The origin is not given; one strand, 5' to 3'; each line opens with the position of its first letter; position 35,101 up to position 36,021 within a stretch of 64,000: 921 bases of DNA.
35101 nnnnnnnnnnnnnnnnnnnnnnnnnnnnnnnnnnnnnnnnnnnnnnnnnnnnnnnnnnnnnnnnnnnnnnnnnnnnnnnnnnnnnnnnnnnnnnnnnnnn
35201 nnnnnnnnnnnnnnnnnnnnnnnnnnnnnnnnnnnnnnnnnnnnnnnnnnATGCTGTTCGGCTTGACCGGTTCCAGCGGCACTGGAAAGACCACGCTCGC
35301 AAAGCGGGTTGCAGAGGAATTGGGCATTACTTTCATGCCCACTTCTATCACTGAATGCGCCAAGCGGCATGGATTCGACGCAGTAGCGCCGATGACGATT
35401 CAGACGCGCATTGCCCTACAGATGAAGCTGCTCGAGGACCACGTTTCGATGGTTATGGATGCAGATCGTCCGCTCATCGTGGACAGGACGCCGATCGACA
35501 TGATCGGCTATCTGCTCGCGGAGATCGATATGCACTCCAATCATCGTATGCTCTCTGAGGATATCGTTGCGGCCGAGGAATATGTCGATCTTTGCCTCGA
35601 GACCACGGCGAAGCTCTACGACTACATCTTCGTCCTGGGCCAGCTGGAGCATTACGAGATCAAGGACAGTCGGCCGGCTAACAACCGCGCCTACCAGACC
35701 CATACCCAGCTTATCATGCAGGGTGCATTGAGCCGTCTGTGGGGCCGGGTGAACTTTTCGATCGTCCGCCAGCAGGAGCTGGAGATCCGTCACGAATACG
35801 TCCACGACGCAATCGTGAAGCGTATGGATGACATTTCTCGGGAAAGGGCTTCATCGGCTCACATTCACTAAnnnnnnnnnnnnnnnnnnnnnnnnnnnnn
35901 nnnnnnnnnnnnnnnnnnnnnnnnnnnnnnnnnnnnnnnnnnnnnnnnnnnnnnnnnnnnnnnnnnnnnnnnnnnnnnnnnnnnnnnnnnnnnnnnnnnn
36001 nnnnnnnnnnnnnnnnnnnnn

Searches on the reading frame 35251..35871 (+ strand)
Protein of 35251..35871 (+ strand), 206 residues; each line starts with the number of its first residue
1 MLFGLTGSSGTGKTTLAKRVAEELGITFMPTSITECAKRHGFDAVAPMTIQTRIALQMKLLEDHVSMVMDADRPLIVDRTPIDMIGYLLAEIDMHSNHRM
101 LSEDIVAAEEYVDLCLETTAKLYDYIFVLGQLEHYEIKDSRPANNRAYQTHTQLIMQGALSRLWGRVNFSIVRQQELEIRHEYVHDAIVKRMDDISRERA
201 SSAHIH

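Call 42: search_protein_families(library=phrogs, proteins=[window:35251-35871:+], max_evalue=0.001)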
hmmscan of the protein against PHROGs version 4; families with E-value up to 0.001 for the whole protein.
window:35251-35871:+ (206 aa): 6 families
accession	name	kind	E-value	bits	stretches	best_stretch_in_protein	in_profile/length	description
phrog_2107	-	other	5.6e-12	46.8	1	4-186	7-193/201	thymidylate kinase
phrog_27744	-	unknown function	1.8e-08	35.6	1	1-44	1-44/55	-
phrog_168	-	DNA, RNA and nucleotide metabolism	7.1e-06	26.9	1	3-35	45-77/314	clamp loader of DNA polymerase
phrog_761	-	other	1e-05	26.4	1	5-85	24-112/362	thymidylate kinase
phrog_1815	-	other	1.4e-05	26.5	1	1-41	4-43/197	guanylate kinase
phrog_249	-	moron, auxiliary metabolic gene and host takeover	0.00065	20.1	0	5-34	132-161/380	porphyrin biosynthesis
